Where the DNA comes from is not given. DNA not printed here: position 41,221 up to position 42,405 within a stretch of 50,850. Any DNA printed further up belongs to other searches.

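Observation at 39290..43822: Very AT-rich cassette centred on methionine/SAM and aminoacylation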

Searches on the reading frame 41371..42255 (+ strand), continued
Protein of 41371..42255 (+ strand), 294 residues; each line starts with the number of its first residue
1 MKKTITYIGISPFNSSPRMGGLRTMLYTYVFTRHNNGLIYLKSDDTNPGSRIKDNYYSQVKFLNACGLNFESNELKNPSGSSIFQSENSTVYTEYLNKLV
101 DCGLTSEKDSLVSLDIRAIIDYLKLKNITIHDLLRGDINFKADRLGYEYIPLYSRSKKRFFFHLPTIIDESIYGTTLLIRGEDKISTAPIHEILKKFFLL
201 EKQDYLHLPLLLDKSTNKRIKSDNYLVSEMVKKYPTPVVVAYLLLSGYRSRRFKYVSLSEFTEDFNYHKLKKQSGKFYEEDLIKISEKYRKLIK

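Call 44: fold_search(model_id=the predicted structure, library=pdb)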
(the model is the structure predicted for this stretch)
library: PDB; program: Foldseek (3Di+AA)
matches with E <= 10: 701; with E <= 0.001: 178
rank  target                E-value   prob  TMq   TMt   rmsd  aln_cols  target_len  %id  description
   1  9ymm_B                1.5e-20  1.00  0.83  0.55   2.9       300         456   21  Crystal structure of Glutamate--tRNA ligase (GltX) from Moraxella catarrhalis in complex with 5'-O-(N-Glutamyl)sulfamo (released 2025-10-22)
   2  8jpv                  1.9e-20  1.00  0.83  0.57   3.1       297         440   23  Glutamyl-tRNA synthetase from Methylacidiphilum fumariolicum (released 2024-06-19)
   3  9ymm_C                2.9e-20  1.00  0.79  0.51   5.0       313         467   20  Crystal structure of Glutamate--tRNA ligase (GltX) from Moraxella catarrhalis in complex with 5'-O-(N-Glutamyl)sulfamo (released 2025-10-22)
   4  9ymm_D                4.3e-20  1.00  0.81  0.50   5.6       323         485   21  Crystal structure of Glutamate--tRNA ligase (GltX) from Moraxella catarrhalis in complex with 5'-O-(N-Glutamyl)sulfamo (released 2025-10-22)
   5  9z2y_A                7.4e-20  1.00  0.84  0.55   2.9       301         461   21  Crystal structure of Glutamate-tRNA synthetase GluRS from Chlamydia pneumoniae in complex with ATP (released 2025-11-26)
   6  9ymm_A                7.9e-20  1.00  0.82  0.51   3.8       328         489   20  Crystal structure of Glutamate--tRNA ligase (GltX) from Moraxella catarrhalis in complex with 5'-O-(N-Glutamyl)sulfamo (released 2025-10-22)
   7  9y81_A                2.4e-19  1.00  0.78  0.50   5.5       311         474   22  Crystal structure of Glutamate-tRNA synthetase GluRS from Chlamydia pneumoniae (released 2025-09-24)
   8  3afh                  4.4e-19  1.00  0.80  0.52   3.3       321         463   19  Crystal structure of Thermotoga maritima nondiscriminating glutamyl-tRNA synthetase in complex with a glutamyl-AMP analo (released 2010-06-30)
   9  9z2z_B                5.3e-19  1.00  0.80  0.52   3.1       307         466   20  Crystal structure of Glutamate-tRNA synthetase GluRS from Chlamydia pneumoniae in complex with O5'-(L-GLUTAMYL-SULFAMO (released 2025-11-26)
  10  9y81_B                5.3e-19  1.00  0.80  0.50   3.7       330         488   19  Crystal structure of Glutamate-tRNA synthetase GluRS from Chlamydia pneumoniae (released 2025-09-24)
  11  9zpg_A                7.1e-19  1.00  0.80  0.49   5.3       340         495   19  Crystal structure of Glutamate--tRNA ligase (GltX) from Moraxella catarrhalis (Apo) (released 2025-12-24)
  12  8vc5_A                1.1e-18  1.00  0.81  0.50   3.6       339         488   20  Crystal structure of glutamyl-tRNA synthetase GluRS from Pseudomonas aeruginosa (Zinc bound) (released 2023-12-27)
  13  9zpg_B                1.2e-18  1.00  0.79  0.49   5.4       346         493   18  Crystal structure of Glutamate--tRNA ligase (GltX) from Moraxella catarrhalis (Apo) (released 2025-12-24)
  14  5tgt_A                2.0e-18  1.00  0.79  0.52   4.3       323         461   21  Crystal structure of glytamyl-tRNA synthetase GluRS from Pseudomonas aeruginosa (released 2016-10-12)
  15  9z2x                  2.3e-18  1.00  0.81  0.52   2.9       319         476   19  Crystal structure of Glutamate-tRNA synthetase GluRS from Chlamydia pneumoniae (Orthorhombic C form) (released 2025-11-26)
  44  1nzj                  8.9e-13  1.00  0.69  0.74   5.3       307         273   19  Crystal Structure and Activity Studies of Escherichia Coli Yadb ORF (released 2004-04-13)
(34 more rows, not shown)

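Call 54: search_protein_representatives(alignment_id=A1)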
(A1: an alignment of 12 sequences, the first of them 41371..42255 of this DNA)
Query: 12 sequences, 287 profile positions. Proteins with E-value up to 0.001 (for the whole library): 4291; up to 1e-10: 1520; up to 1e-30: 22. The best 150 are listed.
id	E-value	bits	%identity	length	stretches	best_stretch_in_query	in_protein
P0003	8.6e-133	458.4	-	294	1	1-286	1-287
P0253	2.6e-106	371.5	-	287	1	2-279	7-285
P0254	1.7e-49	185.1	-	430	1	7-286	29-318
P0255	1.8e-46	175.1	-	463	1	7-286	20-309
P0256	3.1e-46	174.4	-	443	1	7-286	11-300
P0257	6.8e-46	173.2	-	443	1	8-285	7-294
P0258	8.2e-45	169.7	-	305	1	6-285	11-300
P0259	2.1e-43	165.1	-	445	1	7-286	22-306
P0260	8.1e-41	156.6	-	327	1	7-286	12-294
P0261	3.1e-37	144.8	-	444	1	9-286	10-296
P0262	2.0e-36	142.1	-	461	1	5-285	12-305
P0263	5.7e-36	140.7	-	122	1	171-285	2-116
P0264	6.8e-35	137.2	-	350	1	7-286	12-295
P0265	1.2e-34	136.3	-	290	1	7-286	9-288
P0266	2.3e-33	132.1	-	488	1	5-286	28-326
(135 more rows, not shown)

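Call 57: search_protein_families(library=padloc, proteins=[window:41371-42255:+], max_evalue=0.01)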
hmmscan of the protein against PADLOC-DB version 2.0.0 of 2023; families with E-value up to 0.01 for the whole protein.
window:41371-42255:+ (294 aa): 0 families

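Call 71: search_protein_families(library=pfam, proteins=[L005:11181-11669:+, L011:12439-12927:+, L011:8181-8540:+], max_evalue=1)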
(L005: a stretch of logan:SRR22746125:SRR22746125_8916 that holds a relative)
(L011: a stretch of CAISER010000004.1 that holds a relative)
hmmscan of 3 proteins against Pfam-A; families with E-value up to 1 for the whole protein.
L005:11181-11669:+ (162 aa): 1 family
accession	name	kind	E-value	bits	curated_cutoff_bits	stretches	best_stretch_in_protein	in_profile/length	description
PF10409.15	PTEN_C2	-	0.033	14.3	27.1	1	39-107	49-99/133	C2 domain of PTEN tumour-suppressor protein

L011:12439-12927:+ (162 aa): 1 family
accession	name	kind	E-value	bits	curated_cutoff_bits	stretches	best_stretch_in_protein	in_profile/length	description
PF00334.24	NDK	-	0.0038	17.5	27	1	23-152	4-120/135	Nucleoside diphosphate kinase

L011:8181-8540:+ (119 aa): 3 families
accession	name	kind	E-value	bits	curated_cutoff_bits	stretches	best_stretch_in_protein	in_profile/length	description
PF00719.24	Pyrophosphatase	-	2e-08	34.7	23.5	1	36-113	32-112/153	Inorganic pyrophosphatase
PF18823.6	InPase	-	0.016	15.5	26.8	1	29-63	36-70/135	Inorganic Pyrophosphatase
PF13684.11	FakA-like_C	-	0.078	12.8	23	1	72-113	153-194/216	Fatty acid kinase subunit A-like, C-terminal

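Call 76: search_solved_structures(query=A6, max_evalue=10, show_alignments=1)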
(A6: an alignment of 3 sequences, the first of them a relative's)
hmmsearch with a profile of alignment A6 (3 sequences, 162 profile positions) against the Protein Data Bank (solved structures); distinct sequences matched with E-value up to 10: 1.
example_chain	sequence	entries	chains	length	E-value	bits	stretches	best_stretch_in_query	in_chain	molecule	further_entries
3vvt_A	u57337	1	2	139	0.81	12.6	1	87-152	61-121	Nucleoside diphosphate kinase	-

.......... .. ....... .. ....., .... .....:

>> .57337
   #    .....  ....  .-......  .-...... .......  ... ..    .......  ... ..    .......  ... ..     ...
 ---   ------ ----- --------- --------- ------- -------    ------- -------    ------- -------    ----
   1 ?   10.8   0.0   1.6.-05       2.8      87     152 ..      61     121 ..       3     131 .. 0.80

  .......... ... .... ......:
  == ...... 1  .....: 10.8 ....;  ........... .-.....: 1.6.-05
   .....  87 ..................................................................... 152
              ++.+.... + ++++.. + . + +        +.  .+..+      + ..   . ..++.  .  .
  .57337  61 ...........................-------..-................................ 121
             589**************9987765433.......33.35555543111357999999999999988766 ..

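Call 82: search_protein_families(library=pfam, proteins=[L016:4693-6048:+, L019:1225-2310:+, L019:6784-7443:-, L016:98-610:+, L019:7670-8515:+], max_evalue=0.01)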
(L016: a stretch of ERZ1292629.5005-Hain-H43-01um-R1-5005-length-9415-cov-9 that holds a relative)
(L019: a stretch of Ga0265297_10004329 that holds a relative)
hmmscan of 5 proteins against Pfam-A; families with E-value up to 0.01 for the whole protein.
L016:4693-6048:+ (451 aa): 1 family
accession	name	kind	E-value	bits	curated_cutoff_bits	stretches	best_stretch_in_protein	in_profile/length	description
PF07676.18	PD40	-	8e-05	22.9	20.9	0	252-263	15-26/38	WD40-like Beta Propeller Repeat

L019:1225-2310:+ (361 aa): 2 families
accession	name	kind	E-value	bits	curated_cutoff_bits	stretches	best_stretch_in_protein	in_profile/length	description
PF01658.22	Inos-1-P_synth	-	1e-30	106.5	27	1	199-305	1-107/107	Myo-inositol-1-phosphate synthase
PF07994.18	NAD_binding_5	-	0.00063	19.7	25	1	149-344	204-300/321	Myo-inositol-1-phosphate synthase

L019:6784-7443:- (219 aa): 0 families

L016:98-610:+ (170 aa): 0 families

L019:7670-8515:+ (281 aa): 0 families

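Call 89: search_solved_structures(query=A7, max_evalue=10, show_alignments=1)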
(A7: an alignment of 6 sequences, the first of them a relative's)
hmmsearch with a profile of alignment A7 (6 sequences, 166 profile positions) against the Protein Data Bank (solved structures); distinct sequences matched with E-value up to 10: 3.
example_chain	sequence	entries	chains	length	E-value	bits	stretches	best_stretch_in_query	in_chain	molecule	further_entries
3vvt_A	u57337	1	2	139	0.019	17.8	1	88-156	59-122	Nucleoside diphosphate kinase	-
1xqi_A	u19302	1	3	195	0.11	15.3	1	77-112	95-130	Nucleoside diphosphate kinase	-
2l69_A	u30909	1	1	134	0.63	12.8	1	25-138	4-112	Rossmann 2x3 fold protein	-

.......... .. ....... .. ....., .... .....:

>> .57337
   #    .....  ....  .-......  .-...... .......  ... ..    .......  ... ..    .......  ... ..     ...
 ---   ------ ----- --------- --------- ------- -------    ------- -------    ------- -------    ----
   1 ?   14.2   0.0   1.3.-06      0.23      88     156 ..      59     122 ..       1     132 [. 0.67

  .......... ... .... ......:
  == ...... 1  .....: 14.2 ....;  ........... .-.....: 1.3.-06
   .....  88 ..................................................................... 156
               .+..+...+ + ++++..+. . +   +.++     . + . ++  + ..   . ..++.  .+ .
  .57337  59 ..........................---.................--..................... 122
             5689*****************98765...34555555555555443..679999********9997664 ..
